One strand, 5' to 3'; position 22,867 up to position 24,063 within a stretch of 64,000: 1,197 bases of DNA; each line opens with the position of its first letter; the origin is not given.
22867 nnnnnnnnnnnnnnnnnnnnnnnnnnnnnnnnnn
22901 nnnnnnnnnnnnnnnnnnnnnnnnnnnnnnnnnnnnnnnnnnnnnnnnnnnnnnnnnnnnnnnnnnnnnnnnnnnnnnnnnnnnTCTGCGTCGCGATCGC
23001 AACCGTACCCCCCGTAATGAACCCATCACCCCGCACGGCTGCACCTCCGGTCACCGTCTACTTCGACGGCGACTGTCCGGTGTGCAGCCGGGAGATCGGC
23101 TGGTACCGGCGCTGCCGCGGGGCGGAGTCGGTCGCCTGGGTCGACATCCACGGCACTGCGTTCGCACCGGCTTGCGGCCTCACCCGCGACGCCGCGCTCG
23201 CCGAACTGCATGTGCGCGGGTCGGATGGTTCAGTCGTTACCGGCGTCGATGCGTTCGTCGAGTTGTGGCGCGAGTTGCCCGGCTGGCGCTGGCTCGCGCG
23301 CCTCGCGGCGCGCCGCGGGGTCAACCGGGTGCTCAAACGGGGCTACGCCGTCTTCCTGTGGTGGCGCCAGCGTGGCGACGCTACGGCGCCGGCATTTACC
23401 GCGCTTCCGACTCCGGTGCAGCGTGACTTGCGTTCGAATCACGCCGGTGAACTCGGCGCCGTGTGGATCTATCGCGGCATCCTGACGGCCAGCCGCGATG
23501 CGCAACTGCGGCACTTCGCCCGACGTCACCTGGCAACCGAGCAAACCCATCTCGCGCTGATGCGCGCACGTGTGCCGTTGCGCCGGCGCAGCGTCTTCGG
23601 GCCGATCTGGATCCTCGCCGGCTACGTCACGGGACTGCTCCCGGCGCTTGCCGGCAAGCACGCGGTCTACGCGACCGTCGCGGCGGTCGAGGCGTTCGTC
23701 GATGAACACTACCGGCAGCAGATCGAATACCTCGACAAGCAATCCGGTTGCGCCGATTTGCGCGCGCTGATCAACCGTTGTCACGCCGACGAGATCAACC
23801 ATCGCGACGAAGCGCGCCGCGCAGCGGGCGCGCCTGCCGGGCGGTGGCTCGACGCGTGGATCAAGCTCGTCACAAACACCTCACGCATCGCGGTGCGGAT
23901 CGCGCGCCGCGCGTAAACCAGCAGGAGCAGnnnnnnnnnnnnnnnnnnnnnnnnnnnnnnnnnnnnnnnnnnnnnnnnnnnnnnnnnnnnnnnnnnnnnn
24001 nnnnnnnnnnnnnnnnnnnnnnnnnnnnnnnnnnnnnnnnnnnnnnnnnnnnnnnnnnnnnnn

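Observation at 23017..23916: Unusual domain fusion: DCC-type thiol-disulfide oxidoreductase fused in-frame to Coq7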

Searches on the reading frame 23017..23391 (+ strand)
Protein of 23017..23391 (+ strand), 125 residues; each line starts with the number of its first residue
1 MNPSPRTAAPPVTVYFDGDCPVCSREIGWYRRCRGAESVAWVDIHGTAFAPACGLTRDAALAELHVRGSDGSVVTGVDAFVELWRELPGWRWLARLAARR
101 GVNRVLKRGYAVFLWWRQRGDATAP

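Call 70: predict_structure(alignment_id=A2)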
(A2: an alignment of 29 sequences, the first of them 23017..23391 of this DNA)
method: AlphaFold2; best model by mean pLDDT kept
length: 125 residues; sequences in the alignment: 29
mean_pLDDT: 83.4   pTM: 0.74
mean pLDDT of the five models: 83.4, 79.4, 79.3, 74.4, 73.3
residues with pLDDT >= 90: 53; 70-90: 50; 50-70: 16; < 50: 6
segments of 3 or more residues with pLDDT < 50: 123-125
pLDDT, mean of each block of 10 residues (from residue 1): 54 90 90 92 81 79 89 91 92 90 89 82 50
secondary structure, 60 per line:
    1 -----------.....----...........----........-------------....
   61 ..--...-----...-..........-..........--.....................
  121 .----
elements in order: E12-16 H21-31 E39-43 H57-62 E65-67 E73-75 H77-86 H88-97 H100-121

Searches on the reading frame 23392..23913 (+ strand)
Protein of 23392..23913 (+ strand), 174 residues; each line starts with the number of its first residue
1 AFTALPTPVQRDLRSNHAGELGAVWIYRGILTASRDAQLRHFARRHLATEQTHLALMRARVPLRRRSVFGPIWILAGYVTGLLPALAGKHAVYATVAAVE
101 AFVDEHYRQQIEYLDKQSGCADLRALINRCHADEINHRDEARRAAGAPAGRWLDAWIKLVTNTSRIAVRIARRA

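Call 52: search_protein_representatives(protein=window:23392-23913:+)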
Query: 174 residues. Proteins with E-value up to 0.001 (for the whole library): 1277; up to 1e-10: 502; up to 1e-30: 56. The best 150 are listed.
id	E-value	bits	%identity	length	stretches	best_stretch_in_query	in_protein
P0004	4.1e-73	261.2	72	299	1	2-173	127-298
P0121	7.0e-48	179.1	54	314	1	1-173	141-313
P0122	7.7e-46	172.5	54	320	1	10-173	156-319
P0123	2.2e-45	171.0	52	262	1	10-173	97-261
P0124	4.8e-45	169.9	53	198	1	5-173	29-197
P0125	2.8e-43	164.1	52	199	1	10-172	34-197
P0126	1.7e-42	161.5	49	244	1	9-173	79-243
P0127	6.5e-42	159.7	52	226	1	5-172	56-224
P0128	8.4e-42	159.3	49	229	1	1-173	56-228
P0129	1.3e-41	158.7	51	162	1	14-173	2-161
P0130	1.7e-41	158.3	50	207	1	5-172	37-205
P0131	4.2e-41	157.0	53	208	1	5-172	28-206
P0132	5.3e-41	156.7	51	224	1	4-172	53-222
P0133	2.7e-40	154.4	50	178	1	8-173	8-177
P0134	6.6e-40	153.2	50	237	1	6-172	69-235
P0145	5.8e-37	143.6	47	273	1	4-172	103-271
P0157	1.1e-34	136.1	48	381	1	4-173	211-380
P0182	1.0e-29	120.0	47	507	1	11-173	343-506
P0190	1.3e-28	116.5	46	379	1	10-173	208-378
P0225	2.6e-25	105.6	42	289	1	10-173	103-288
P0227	3.7e-25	105.2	36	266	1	9-173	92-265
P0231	7.2e-25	104.2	48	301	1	10-173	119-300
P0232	8.1e-25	104.1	45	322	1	10-150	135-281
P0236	1.2e-24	103.5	41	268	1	10-172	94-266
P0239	1.7e-24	103.1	43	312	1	12-173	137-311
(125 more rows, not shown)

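Call 61: search_protein_families(library=pfam, proteins=[P0182, P0190, P0157, P0231, P0232, P0239, P0225, P0145, P0236, P0227], max_evalue=0.001)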
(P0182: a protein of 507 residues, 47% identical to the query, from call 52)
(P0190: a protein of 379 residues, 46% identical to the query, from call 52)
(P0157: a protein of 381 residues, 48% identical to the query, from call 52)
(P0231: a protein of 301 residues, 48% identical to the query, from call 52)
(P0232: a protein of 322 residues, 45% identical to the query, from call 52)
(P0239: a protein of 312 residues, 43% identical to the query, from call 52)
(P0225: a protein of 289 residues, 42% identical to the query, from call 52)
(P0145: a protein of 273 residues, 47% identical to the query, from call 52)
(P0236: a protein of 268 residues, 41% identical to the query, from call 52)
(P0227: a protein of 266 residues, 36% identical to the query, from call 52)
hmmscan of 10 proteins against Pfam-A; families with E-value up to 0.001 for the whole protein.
P0182 (507 aa): 5 families
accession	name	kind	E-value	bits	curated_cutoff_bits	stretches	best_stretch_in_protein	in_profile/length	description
PF03232.19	COQ7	-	1e-37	129.8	23.5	1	345-503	7-168/169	Ubiquinone biosynthesis protein COQ7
PF01593.30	Amino_oxidase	-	2.1e-12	47.5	19.8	1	18-78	1-61/443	Flavin containing amine oxidoreductase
PF13450.12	NAD_binding_8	-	4.2e-12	46.6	21.9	1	13-66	1-54/68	NAD(P)-binding Rossmann-like domain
PF01494.25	FAD_binding_3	-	0.00019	21.2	22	1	9-40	2-33/349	FAD binding domain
PF00890.30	FAD_binding_2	-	0.00029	20.6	20.4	1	11-60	2-49/414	FAD binding domain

P0190 (379 aa): 1 family
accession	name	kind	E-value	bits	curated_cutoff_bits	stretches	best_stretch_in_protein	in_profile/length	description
PF03232.19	COQ7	-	2.6e-29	102.5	23.5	1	210-376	6-169/169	Ubiquinone biosynthesis protein COQ7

P0157 (381 aa): 2 families
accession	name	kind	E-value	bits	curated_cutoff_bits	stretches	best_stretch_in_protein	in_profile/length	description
PF03232.19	COQ7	-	5.4e-36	124.2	23.5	1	220-378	7-169/169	Ubiquinone biosynthesis protein COQ7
PF04134.17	DCC1-like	-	1.3e-21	78.4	27.8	1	9-118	1-112/113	DCC1-like thiol-disulfide oxidoreductase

P0231 (301 aa): 1 family
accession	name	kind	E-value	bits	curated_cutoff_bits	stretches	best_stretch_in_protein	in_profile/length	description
PF03232.19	COQ7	-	5.8e-28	98.1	23.5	1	118-298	3-169/169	Ubiquinone biosynthesis protein COQ7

P0232 (322 aa): 1 family
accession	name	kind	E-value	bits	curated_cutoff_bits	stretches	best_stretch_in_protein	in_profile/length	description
PF03232.19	COQ7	-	1.1e-33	116.7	23.5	1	134-277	3-146/169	Ubiquinone biosynthesis protein COQ7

P0239 (312 aa): 1 family
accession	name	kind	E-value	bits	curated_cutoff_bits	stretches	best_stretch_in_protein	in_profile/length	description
PF03232.19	COQ7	-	1.8e-31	109.5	23.5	1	139-308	8-168/169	Ubiquinone biosynthesis protein COQ7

P0225 (289 aa): 1 family
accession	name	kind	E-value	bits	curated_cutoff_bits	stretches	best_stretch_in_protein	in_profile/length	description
PF03232.19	COQ7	-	5.6e-28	98.1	23.5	1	102-245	3-142/169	Ubiquinone biosynthesis protein COQ7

P0145 (273 aa): 1 family
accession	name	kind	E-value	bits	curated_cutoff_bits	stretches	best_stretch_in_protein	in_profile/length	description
PF03232.19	COQ7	-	5.1e-39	134.1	23.5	1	108-270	3-169/169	Ubiquinone biosynthesis protein COQ7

P0236 (268 aa): 1 family
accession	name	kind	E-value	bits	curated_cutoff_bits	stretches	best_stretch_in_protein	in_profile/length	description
PF03232.19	COQ7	-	4.7e-26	91.9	23.5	1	93-265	3-169/169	Ubiquinone biosynthesis protein COQ7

P0227 (266 aa): 2 families
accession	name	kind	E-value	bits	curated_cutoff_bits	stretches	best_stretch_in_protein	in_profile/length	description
PF03232.19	COQ7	-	3.4e-36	124.8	23.5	1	95-262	6-168/169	Ubiquinone biosynthesis protein COQ7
PF02915.23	Rubrerythrin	-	6.8e-05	23.7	22.8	0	101-228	8-133/137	Rubrerythrin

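Call 64: list_cluster_members(proteins=[P0182, P0038, P0008, P0001, P0124, P0125])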
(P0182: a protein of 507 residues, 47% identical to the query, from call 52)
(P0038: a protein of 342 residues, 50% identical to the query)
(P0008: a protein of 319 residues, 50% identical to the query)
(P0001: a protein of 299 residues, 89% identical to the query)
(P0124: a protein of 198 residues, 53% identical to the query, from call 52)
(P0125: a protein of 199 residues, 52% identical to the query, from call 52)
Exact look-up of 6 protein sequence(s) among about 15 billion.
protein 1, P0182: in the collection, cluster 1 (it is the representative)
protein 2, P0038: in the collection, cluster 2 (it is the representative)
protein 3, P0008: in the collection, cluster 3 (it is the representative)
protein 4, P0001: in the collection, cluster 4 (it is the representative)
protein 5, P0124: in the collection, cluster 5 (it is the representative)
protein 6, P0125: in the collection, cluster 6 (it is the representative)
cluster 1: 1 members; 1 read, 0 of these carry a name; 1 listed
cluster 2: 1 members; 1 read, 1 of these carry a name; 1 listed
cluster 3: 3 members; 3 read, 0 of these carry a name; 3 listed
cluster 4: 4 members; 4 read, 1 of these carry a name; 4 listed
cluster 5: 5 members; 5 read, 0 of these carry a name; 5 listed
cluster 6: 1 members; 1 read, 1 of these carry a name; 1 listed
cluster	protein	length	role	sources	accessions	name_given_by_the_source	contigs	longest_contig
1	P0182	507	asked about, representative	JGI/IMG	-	-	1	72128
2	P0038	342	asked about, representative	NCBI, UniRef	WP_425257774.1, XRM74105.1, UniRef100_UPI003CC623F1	demethoxyubiquinone hydroxylase family protein [Rubrivivax sp. RP6-9] | demethoxyubiquinone hydroxylase family protein n=1 Tax=Rubrivivax sp. RP6-9 TaxID=3415750 ...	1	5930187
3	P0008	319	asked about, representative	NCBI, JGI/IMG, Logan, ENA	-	-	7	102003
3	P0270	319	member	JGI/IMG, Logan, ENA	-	-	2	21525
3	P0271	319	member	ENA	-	-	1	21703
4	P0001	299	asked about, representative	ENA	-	-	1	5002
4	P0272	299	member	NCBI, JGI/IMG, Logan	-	demethoxyubiquinone hydroxylase (CLK1/Coq7/Cat5 family)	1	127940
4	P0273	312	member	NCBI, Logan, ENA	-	-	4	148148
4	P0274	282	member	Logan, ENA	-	-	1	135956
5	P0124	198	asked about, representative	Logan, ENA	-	-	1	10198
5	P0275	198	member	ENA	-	-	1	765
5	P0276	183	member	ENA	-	-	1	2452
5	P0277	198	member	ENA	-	-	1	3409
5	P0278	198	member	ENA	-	-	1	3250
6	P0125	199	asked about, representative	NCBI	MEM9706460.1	MAG: demethoxyubiquinone hydroxylase family protein [Pseudomonadota bacterium]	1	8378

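Call 66: find_encoding_contigs(protein=P0182, flank=6000, max_places=1)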
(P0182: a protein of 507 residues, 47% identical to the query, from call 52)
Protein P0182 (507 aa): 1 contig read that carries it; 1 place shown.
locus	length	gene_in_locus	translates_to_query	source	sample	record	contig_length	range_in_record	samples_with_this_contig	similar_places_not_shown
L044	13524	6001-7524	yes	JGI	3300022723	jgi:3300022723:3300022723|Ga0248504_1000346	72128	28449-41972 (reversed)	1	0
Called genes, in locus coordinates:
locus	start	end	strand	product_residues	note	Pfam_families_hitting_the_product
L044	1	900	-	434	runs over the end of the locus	PF01266:DAO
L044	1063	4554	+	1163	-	PF27156:RP005_N, PF07992:Pyr_redox_2 (weak)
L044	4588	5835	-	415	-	PF03441:FAD_binding_7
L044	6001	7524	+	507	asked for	PF13450:NAD_binding_8, PF01593:Amino_oxidase, PF03232:COQ7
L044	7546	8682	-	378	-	PF00497:SBP_bac_3, PF10613:Lig_chan-Glu_bd, PF00060:Lig_chan, PF07885:Ion_trans_2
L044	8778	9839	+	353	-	-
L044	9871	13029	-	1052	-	PF05170:AsmA (faint), PF05359:DUF748, PF13116:YhdP (faint), PF05359:DUF748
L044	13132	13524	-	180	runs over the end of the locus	PF13590:DUF4136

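Call 67: find_encoding_contigs(protein=P0124, flank=5000, max_places=1)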
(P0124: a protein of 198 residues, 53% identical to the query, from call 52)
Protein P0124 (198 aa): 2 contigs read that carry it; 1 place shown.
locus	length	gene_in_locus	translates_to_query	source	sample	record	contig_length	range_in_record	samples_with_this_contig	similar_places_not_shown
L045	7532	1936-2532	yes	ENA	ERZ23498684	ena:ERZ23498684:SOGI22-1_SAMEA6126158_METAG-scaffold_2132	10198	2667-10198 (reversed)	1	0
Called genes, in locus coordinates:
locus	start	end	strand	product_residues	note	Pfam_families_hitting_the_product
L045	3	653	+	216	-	?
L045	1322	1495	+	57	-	-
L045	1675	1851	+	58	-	-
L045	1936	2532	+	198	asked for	PF03232:COQ7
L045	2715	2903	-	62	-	-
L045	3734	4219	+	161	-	PF03441:FAD_binding_7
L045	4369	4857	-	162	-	PF08592:Anthrone_oxy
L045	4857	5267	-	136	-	PF14248:DUF4345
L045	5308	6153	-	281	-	PF13460:NAD_binding_10 (faint), PF05368:NmrA (weak)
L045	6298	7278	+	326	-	PF12852:Cupin_6, PF00165:HTH_AraC (faint), PF12833:HTH_18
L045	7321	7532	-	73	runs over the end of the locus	-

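Call 68: find_encoding_contigs(protein=P0125, flank=5000, max_places=1)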
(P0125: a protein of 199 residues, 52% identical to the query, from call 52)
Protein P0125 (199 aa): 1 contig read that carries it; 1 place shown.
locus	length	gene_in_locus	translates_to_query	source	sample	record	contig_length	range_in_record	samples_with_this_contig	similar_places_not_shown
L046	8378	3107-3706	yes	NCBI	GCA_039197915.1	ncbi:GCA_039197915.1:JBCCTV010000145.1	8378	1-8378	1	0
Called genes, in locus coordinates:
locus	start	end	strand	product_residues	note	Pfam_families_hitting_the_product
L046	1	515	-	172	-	PF03441:FAD_binding_7 (weak)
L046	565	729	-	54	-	PF10013:DUF2256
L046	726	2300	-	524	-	PF00875:DNA_photolyase, PF03441:FAD_binding_7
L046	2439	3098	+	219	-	PF00072:Response_reg, PF02954:HTH_8 (weak), PF13556:HTH_30 (faint)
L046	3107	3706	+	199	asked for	PF03232:COQ7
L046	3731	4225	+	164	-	PF04657:DMT_YdcZ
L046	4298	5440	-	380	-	PF06441:EHN, PF00561:Abhydrolase_1, PF12697:Abhydrolase_6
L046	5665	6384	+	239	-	-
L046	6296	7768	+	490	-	PF00817:IMS, PF11799:IMS_C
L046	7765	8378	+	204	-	PF02811:PHP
